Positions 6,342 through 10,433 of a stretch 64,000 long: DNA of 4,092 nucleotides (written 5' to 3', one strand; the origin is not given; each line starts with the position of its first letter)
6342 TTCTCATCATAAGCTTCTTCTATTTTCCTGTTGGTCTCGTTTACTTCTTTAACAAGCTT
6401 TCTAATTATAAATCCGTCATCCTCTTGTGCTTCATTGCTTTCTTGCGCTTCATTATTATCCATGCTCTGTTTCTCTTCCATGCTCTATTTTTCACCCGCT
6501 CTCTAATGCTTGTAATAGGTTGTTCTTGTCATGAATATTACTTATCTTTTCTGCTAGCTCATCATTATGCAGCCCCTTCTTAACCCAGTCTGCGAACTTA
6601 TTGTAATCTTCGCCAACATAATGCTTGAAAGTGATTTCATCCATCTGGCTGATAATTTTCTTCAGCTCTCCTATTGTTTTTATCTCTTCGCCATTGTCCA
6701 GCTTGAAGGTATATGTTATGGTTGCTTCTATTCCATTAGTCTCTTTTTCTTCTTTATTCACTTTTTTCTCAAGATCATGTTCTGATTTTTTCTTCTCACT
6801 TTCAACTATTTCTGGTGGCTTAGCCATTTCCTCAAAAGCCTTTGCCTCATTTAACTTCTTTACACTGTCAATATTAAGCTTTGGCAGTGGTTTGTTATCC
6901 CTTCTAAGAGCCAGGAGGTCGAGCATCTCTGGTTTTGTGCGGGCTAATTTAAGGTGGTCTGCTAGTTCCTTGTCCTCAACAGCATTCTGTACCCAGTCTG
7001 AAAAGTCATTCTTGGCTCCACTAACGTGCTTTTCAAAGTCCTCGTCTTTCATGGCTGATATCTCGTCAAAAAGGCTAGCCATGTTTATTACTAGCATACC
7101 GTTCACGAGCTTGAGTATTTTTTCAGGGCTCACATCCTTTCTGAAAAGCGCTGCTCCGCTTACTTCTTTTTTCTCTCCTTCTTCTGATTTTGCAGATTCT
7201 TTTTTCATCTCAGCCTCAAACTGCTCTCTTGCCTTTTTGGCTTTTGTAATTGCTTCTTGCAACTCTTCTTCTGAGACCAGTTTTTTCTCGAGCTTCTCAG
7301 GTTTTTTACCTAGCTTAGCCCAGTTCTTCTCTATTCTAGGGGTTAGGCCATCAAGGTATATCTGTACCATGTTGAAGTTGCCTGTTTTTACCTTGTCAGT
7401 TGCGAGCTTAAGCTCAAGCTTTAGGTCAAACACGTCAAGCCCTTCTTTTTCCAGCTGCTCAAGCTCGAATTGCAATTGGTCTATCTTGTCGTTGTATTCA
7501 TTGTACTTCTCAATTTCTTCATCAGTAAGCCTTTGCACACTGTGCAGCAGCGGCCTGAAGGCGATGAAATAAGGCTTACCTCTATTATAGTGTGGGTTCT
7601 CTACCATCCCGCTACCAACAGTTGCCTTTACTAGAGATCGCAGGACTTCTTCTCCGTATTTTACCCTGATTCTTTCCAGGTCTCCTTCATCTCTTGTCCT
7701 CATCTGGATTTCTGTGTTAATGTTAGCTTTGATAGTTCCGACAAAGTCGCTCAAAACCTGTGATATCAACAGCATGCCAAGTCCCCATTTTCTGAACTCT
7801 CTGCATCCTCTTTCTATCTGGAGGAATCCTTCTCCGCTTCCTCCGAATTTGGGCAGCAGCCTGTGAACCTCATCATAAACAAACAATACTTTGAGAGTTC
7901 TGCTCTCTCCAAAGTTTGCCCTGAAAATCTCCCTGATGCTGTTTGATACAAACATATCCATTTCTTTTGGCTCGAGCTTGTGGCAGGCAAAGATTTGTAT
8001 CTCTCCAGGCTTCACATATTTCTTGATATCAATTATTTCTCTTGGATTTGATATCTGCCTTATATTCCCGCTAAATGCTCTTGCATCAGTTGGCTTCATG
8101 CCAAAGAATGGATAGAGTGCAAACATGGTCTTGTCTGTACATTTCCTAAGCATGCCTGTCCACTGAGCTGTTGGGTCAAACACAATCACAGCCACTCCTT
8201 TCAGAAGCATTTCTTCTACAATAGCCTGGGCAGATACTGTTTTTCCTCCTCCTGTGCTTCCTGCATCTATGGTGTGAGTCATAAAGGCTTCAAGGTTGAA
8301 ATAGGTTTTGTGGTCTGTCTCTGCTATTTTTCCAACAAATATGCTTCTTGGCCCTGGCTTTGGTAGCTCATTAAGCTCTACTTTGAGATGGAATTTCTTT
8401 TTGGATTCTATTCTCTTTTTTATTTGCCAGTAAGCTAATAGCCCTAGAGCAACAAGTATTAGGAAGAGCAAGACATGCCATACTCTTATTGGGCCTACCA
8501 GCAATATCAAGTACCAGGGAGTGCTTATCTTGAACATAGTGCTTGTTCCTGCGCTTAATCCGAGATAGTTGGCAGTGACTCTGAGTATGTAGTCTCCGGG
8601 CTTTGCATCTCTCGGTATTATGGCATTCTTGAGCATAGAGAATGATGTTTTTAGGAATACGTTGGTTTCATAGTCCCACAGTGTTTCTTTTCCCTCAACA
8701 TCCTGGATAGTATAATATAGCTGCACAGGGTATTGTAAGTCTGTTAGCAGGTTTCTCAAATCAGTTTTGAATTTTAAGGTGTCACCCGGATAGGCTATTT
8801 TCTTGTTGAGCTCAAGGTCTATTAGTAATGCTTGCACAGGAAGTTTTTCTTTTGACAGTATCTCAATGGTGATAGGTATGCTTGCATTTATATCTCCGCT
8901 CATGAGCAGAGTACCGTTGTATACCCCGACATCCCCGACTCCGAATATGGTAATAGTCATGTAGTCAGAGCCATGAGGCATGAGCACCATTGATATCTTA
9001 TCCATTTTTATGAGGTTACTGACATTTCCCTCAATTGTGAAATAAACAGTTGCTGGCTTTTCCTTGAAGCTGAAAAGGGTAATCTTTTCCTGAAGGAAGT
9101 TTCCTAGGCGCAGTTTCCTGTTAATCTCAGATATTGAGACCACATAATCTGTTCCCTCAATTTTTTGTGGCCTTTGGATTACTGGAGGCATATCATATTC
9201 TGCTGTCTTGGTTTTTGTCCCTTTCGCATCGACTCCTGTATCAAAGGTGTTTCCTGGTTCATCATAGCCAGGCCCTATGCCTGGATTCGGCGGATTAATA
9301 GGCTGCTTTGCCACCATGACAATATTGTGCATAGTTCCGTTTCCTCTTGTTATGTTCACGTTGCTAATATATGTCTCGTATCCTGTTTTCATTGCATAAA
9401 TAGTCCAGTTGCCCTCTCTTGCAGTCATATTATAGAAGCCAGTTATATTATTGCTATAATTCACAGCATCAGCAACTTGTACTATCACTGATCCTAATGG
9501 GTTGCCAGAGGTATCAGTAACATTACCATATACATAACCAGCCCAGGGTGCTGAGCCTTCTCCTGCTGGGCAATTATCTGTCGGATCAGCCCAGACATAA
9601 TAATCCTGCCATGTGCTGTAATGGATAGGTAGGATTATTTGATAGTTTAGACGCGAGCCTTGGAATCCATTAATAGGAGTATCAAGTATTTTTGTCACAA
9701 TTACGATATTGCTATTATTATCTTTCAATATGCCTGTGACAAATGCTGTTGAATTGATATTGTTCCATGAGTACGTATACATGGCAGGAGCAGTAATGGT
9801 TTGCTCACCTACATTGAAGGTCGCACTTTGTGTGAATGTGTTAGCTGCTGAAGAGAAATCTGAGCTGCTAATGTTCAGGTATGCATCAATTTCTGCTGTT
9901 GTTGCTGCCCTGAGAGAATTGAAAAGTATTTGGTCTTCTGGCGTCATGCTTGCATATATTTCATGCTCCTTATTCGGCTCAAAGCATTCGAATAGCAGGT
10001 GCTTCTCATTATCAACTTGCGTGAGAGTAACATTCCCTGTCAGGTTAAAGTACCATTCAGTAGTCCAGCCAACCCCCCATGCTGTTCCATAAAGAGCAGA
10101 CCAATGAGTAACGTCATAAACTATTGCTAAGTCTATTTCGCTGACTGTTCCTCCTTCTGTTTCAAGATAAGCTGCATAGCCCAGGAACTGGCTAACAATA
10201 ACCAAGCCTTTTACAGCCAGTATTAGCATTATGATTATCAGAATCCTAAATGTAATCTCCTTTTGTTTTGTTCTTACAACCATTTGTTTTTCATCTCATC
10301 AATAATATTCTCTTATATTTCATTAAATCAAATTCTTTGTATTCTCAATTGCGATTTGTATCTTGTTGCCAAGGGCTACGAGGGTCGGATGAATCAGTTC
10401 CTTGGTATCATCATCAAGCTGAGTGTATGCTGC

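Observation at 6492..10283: Unusual fusion: ~600-aa extracellular Ig/CarboxypepD_reg domain fused to a HerA-type ATPase across a single TM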

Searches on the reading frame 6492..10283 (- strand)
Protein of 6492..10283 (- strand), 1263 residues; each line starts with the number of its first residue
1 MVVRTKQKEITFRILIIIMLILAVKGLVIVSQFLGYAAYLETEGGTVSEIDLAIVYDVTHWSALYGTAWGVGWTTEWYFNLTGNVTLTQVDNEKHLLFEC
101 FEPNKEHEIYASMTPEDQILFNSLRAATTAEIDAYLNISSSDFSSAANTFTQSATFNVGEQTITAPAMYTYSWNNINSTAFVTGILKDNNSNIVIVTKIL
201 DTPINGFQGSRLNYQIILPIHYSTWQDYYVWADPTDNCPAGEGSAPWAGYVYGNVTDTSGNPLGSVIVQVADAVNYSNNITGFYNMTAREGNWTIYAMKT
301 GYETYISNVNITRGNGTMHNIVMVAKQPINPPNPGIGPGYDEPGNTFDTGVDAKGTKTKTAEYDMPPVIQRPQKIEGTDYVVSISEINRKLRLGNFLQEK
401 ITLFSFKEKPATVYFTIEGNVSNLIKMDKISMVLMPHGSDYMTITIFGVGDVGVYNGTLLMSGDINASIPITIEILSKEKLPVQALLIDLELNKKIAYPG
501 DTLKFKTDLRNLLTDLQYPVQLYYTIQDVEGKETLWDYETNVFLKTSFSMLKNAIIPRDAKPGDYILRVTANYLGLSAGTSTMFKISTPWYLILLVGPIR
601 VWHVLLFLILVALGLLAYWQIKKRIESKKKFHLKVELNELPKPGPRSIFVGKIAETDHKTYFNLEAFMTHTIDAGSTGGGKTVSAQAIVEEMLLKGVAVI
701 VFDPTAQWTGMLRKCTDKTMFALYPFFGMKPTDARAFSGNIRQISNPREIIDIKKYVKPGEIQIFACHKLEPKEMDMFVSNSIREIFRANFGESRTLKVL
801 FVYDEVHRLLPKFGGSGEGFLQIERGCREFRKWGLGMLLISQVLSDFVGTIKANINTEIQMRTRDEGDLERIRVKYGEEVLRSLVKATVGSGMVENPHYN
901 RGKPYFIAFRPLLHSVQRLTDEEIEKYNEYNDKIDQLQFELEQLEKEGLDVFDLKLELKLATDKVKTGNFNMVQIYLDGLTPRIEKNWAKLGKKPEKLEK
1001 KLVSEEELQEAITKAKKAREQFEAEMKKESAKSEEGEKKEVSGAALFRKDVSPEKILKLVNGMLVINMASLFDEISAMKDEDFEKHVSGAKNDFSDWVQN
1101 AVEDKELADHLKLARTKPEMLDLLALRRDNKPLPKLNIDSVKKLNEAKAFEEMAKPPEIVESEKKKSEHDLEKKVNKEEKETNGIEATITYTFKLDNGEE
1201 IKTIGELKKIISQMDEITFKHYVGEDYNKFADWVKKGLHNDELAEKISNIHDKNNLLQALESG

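Call 5: search_protein_families(library=pfam, proteins=[window:6492-10283:-], max_evalue=0.01)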
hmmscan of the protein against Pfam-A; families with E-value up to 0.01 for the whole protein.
window:6492-10283:- (1263 aa): 5 families
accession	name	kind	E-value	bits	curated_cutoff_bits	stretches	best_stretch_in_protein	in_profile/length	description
PF19027.5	DUF5752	-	1.5e-07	31.4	23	1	1223-1252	52-82/208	Family of unknown function (DUF5752)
PF01935.23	DUF87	-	1e-06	29.4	23.2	1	648-746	1-81/220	Helicase HerA, central domain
PF05872.18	HerA_C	-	8e-05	21.9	22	1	656-714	9-67/502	Helicase HerA-like C-terminal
PF13620.12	CarboxypepD_reg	-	8.3e-05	23.3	32.3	1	251-323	2-81/82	Carboxypeptidase regulatory-like domain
PF10412.15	TrwB_AAD_bind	-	0.0097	15.3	20.5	0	669-709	16-56/387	Type IV secretion-system coupling protein DNA-binding domain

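Call 6: search_protein_families(library=ncbifam, proteins=[window:6492-10283:-], max_evalue=0.01)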
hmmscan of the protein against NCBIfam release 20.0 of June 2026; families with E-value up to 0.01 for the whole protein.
window:6492-10283:- (1263 aa): 7 families
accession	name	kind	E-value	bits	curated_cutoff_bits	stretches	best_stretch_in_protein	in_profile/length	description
NF053655.1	CedD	equivalog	9e-07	27.9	600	1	651-712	202-265/527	DNA-translocating ATPase CedD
TIGR03743.1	SXT_TraD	subfamily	3.3e-06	25.8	366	1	653-705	160-212/636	conjugative transfer system coupling protein TraD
NF042943.1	HerA_antiphage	equivalog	5.1e-06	25.3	800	1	783-874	416-513/566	anti-phage-associated helicase HerA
TIGR02746.1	TraC-F-type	equivalog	2.9e-05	22.2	567.05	0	786-853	629-694/800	type IV secretion system protein TraC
NF040937.1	HerA_Thermprot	equivalog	4e-05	22.2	800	1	751-853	298-404/487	DNA double-strand break repair helicase HerA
NF042944.1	HerA_antiphage_2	equivalog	0.00015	20.7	850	1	793-868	423-500/576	anti-phage-associated helicase HerA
NF033849.1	ser_rich_anae_1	subfamily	0.00031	18.2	650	1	666-745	757-842/1163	serine-rich protein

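Call 10: find_homologous_proteins(query=window:6492-10283:-)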
Query window:6492-10283:- (1263 aa): 43 proteins with E <= 0.001 among 8000 candidates.
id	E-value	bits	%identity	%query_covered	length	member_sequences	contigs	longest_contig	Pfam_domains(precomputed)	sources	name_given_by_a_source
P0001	0.0e+0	2596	90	100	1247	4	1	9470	PF01935.24,PF19027.6,PF05872.19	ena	-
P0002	0.0e+0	2321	78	100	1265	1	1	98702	PF01935.24,PF19027.6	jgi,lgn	jgi:hypothetical protein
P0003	0.0e+0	2290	73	100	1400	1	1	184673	PF01935.24,PF19027.6,PF13620.13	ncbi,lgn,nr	ncbi:DUF87 domain-containing protein [Candidatus Woesearchaeota archaeon]|nr:DUF87 domain-containing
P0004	0.0e+0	2275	77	100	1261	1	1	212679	PF01935.24,PF19027.6,PF13620.13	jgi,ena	-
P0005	0.0e+0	2272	76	100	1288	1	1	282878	PF01935.24,PF19027.6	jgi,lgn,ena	-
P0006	0.0e+0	2250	75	100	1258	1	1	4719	PF01935.24,PF19027.6,PF05872.19,PF13620.13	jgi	jgi:hypothetical protein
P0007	0.0e+0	2238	75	100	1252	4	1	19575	PF01935.24,PF19027.6,PF05872.19,PF13620.13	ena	-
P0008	0.0e+0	2214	75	100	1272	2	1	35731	PF01935.24,PF19027.6,PF05872.19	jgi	jgi:hypothetical protein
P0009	0.0e+0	2208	74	100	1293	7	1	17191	PF01935.24,PF19027.6,PF13620.13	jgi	-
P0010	0.0e+0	2206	73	100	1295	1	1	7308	PF13715.13,PF01935.24,PF19027.6,PF13620.13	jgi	-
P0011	0.0e+0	2188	73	100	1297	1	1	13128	PF01935.24,PF19027.6,PF13620.13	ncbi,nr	ncbi:DUF87 domain-containing protein [Candidatus Woesearchaeota archaeon]|nr:DUF87 domain-containing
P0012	0.0e+0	2171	72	100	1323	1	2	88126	PF01935.24,PF19027.6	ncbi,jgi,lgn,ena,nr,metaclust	ncbi:hypothetical protein AYK26_03765 [Euryarchaeota archaeon SM23-78]|nr:MAG: hypothetical protein 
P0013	0.0e+0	2162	74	93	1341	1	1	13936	PF01935.24,PF19027.6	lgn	-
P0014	0.0e+0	2136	75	90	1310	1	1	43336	PF01935.24,PF19027.6,PF13620.13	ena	-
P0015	0.0e+0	2087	76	89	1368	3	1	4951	PF01935.24,PF19027.6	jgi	jgi:hypothetical protein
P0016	0.0e+0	2050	68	100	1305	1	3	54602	PF01935.24,PF19027.6,PF13620.13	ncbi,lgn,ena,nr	ncbi:MAG: DUF87 domain-containing protein [Nanoarchaeota archaeon]|nr:DUF87 domain-containing protei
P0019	0.0e+0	1998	66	100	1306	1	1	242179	PF01935.24,PF19027.6,PF05872.19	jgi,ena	-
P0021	0.0e+0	1891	70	92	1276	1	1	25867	PF01935.24,PF05872.19,PF13620.13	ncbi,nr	ncbi:DUF87 domain-containing protein [Candidatus Woesearchaeota archaeon]|nr:DUF87 domain-containing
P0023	0.0e+0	1836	67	92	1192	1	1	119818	PF01935.24,PF13620.13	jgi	jgi:hypothetical protein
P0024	0.0e+0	1817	67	93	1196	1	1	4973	PF01935.24,PF05872.19,PF13620.13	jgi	jgi:hypothetical protein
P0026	0.0e+0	1734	65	90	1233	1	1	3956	PF01935.24,PF05872.19,PF13620.13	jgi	jgi:hypothetical protein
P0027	0.0e+0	1433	53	99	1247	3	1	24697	PF01935.24,PF19027.6,PF13620.13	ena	-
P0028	0.0e+0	1386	54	89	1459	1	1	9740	PF01935.24,PF13620.13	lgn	-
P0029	0.0e+0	1378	54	90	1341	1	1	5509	PF01935.24,PF16371.13,PF05872.19,PF13620.13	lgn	-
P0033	0.0e+0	1344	50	95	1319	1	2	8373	PF01935.24,PF19027.6,PF13620.13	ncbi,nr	ncbi:MAG: DUF87 domain-containing protein [Nanoarchaeota archaeon]|nr:DUF87 domain-containing protei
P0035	0.0e+0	1322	52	93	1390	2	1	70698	PF01935.24,PF19027.6,PF13620.13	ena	-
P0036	0.0e+0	1315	52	90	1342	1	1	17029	PF01935.24,PF05872.19,PF13620.13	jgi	-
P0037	0.0e+0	1305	51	92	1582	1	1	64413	PF01935.24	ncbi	ncbi:MAG: DUF87 domain-containing protein [archaeon]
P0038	0.0e+0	1297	52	90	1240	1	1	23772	PF01935.24,PF13620.13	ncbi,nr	ncbi:DUF87 domain-containing protein, partial [Candidatus Woesearchaeota archaeon]|nr:DUF87 domain-c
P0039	0.0e+0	1267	50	92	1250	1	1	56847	PF13715.13,PF01935.24,PF13620.13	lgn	-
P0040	0.0e+0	1247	51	87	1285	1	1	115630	PF10412.16,PF01935.24,PF05872.19,PF13620.13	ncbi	-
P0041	9.4e-281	952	47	61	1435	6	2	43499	PF13715.13,PF01935.24,PF16371.13,PF08308.18,PF15976.12,PF05872.19,PF13620.13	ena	-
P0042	5.8e-279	947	45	57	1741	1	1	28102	PF13715.13,PF01935.24,PF12985.14,PF08308.18,PF15976.12,PF13620.13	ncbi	-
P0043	2.4e-259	882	43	63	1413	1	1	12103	PF13715.13,PF10412.16,PF01935.24,PF08308.18,PF15976.12,PF05872.19,PF13620.13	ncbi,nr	ncbi:MAG: DUF853 family protein [Candidatus Nanoarchaeia archaeon]|nr:DUF853 family protein [Candida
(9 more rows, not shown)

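Call 18: find_encoding_contigs(protein=P0019, flank=10000, max_places=2)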
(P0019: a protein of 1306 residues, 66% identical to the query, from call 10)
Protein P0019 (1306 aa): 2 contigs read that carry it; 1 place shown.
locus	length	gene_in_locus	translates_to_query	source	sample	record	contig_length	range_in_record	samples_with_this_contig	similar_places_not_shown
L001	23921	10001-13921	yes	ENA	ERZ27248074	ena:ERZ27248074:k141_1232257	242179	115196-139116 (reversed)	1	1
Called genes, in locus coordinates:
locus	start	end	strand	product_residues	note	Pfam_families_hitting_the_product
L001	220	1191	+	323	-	PF01142:TruD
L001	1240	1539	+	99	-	PF01022:HTH_5, PF25212:HVO_A0114 (faint)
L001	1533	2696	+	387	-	PF00266:Aminotran_5, PF01212:Beta_elim_lyase, PF01041:DegT_DnrJ_EryC1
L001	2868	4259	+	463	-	PF00483:NTP_transferase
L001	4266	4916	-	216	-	PF00406:ADK, PF13207:AAA_17, PF13238:AAA_18, PF17213:Hydin_ADK (faint), PF05191:ADK_lid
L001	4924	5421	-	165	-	-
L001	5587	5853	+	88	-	PF01402:RHH_1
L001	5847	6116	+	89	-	-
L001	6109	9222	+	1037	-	PF18911:PKD_4, PF00801:PKD (weak)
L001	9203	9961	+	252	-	-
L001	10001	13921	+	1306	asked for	PF01935:DUF87, PF05872:HerA_C (faint), PF19027:DUF5752 (faint)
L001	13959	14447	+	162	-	-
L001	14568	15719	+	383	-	-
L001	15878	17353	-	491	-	PF02310:B12-binding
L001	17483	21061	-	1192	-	-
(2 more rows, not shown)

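Call 19: find_encoding_contigs(protein=P0037, flank=10000, max_places=2)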
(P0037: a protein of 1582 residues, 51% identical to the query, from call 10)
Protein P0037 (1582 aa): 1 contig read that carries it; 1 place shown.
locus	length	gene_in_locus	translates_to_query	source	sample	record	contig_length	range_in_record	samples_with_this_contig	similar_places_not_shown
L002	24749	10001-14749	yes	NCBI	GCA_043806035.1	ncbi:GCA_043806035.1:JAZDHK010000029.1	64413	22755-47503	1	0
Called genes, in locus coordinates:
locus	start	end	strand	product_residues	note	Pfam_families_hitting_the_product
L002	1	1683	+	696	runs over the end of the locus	PF09826:Beta_propel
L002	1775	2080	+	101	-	PF01741:MscL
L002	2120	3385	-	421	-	PF04851:ResIII (weak), PF00270:DEAD, PF00271:Helicase_C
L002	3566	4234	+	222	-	-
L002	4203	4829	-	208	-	PF00406:ADK, PF13207:AAA_17, PF13238:AAA_18 (faint), PF05191:ADK_lid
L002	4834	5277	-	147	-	-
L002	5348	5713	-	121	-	-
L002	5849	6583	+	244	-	PF01978:TrmB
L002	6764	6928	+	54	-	PF01402:RHH_1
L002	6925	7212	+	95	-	-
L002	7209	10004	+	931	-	PF11617:Cu-binding_MopE, PF00801:PKD (weak), PF18911:PKD_4 (weak), PF13620:CarboxypepD_reg (weak)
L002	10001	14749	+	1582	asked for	PF01935:DUF87 (weak)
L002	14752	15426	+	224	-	-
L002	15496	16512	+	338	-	-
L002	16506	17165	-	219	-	-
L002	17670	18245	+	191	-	-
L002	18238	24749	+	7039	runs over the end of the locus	PF01835:MG2, PF19077:Big_13 (faint), PF00054:Laminin_G_1 (faint), PF02210:Laminin_G_2 (faint), PF13385:Laminin_G_3, PF10102:DUF2341 (weak), PF07705:CARDB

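Call 20: find_encoding_contigs(protein=P0042, flank=10000, max_places=2)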
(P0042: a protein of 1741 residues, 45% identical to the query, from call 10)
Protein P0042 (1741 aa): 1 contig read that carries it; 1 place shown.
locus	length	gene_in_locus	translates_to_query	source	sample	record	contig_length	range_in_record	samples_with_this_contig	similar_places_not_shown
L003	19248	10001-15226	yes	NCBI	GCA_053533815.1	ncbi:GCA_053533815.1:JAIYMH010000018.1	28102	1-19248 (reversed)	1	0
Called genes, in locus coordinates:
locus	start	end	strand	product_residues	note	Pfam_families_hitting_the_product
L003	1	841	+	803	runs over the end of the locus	PF00133:tRNA-synt_1, PF01406:tRNA-synt_1e (faint), PF09334:tRNA-synt_1g, PF13603:tRNA-synt_1_2 (weak), PF09334:tRNA-synt_1g, PF08264:Anticodon_1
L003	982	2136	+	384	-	PF02449:Glyco_hydro_42 (faint)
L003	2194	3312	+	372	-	-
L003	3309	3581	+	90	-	-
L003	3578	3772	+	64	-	-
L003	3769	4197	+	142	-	-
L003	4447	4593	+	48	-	PF01402:RHH_1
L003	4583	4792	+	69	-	-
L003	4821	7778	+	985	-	PF00801:PKD (weak)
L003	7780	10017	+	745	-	PF01935:DUF87, PF05872:HerA_C (faint), PF12846:AAA_10 (faint)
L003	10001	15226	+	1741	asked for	PF13620:CarboxypepD_reg (weak), PF13715:CarbopepD_reg_2 (weak), PF13620:CarboxypepD_reg, PF13715:CarbopepD_reg_2 (weak), PF13620:CarboxypepD_reg, PF13715:CarbopepD_reg_2 (weak), PF13620:CarboxypepD_reg, PF01935:DUF87, +3 more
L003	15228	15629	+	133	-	-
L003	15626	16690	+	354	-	PF04513:Baculo_PEP_C (faint)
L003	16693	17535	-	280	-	-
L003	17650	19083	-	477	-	-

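Call 85: search_protein_families(library=padloc, proteins=[window:6492-10283:-], max_evalue=0.01)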
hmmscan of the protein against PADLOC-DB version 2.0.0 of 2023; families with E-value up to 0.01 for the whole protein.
window:6492-10283:- (1263 aa): 10 families
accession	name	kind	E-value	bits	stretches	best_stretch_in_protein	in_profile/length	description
PDLC04140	mad8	-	7.5e-15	53.2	1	648-893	4-285/314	mads_8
PDLC04105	HerA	-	7.5e-12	42.6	2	786-874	405-499/576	-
PDLC04100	HerA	-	2.4e-06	24.5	1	784-874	423-519/580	-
PDLC02188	HerA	-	1.9e-05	21.7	1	796-870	426-502/578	-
PDLC01055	HerA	-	2.6e-05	21.2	0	764-896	385-513/532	Type III coevolved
PDLC02185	HerA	-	2.6e-05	21.1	1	783-874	428-525/585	-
PDLC04103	HerA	-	0.00013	18.4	1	667-711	171-215/579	-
PDLC04104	HerA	-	0.00043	17.1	1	801-869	223-295/379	-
PDLC04106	HerA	-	0.0041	13.7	0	802-874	515-592/667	-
PDLC00805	Cyclase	-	0.0063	14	0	971-1039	237-304/314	oligonucleotide-cyclase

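Call 86: search_protein_families(library=phrogs, proteins=[window:6492-10283:-], max_evalue=0.001)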
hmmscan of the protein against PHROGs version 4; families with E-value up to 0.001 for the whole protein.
window:6492-10283:- (1263 aa): 2 families
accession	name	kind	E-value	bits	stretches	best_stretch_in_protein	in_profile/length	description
phrog_7035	-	unknown function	1.4e-12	47.9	1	780-873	474-568/969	-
phrog_2666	-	head and packaging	6e-06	26.2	1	669-880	322-501/555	terminase large subunit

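Call 88: find_encoding_contigs(protein=P0043, flank=6000, max_places=1)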
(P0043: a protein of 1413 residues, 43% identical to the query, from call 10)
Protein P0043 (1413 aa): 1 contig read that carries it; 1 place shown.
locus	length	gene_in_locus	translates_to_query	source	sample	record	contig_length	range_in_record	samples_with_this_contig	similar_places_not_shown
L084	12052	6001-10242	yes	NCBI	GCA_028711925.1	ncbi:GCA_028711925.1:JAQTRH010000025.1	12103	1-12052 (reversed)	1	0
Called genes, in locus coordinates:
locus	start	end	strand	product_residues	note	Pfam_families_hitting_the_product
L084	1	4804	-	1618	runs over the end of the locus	PF01835:MG2 (faint)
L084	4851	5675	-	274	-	-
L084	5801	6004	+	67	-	-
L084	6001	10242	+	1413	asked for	PF15976:CooC_C (faint), PF13620:CarboxypepD_reg, PF13715:CarbopepD_reg_2, PF13620:CarboxypepD_reg, PF13715:CarbopepD_reg_2 (weak), PF13620:CarboxypepD_reg (weak), PF01935:DUF87, PF10412:TrwB_AAD_bind (weak), +2 more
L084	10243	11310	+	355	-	-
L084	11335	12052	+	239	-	?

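Call 89: find_encoding_contigs(protein=P0041, flank=6000, max_places=1)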
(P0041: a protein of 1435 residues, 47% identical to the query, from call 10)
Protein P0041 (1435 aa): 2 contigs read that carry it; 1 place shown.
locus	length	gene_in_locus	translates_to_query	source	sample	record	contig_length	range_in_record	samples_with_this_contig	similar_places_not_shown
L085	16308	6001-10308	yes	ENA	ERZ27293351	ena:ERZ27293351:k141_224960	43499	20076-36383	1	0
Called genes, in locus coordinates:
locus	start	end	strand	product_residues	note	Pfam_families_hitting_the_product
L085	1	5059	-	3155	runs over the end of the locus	PF19077:Big_13 (faint), PF07705:CARDB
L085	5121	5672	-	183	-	-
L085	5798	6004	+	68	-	-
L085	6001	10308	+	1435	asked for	PF13620:CarboxypepD_reg, PF13715:CarbopepD_reg_2, PF13620:CarboxypepD_reg, PF13715:CarbopepD_reg_2, PF13620:CarboxypepD_reg, PF13715:CarbopepD_reg_2 (weak), PF13620:CarboxypepD_reg, PF01935:DUF87, +4 more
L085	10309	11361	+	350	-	-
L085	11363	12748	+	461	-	PF13398:Peptidase_M50B (weak)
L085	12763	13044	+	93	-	-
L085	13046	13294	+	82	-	-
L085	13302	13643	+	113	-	-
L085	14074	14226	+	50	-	-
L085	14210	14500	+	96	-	-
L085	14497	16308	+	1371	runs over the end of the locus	PF00801:PKD, PF18911:PKD_4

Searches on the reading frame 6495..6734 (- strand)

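Call 64: search_protein_families(library=pfam, proteins=[window:6495-6734:-], max_evalue=1)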
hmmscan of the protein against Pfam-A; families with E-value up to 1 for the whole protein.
seq(80 aa): 2 families
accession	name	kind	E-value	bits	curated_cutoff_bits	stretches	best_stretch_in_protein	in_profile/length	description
PF19027.5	DUF5752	-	1e-05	25.5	23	1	38-69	50-82/208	Family of unknown function (DUF5752)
PF07996.16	T4SS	-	0.088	13.6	24.7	1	20-77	43-101/197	Type IV secretion system proteins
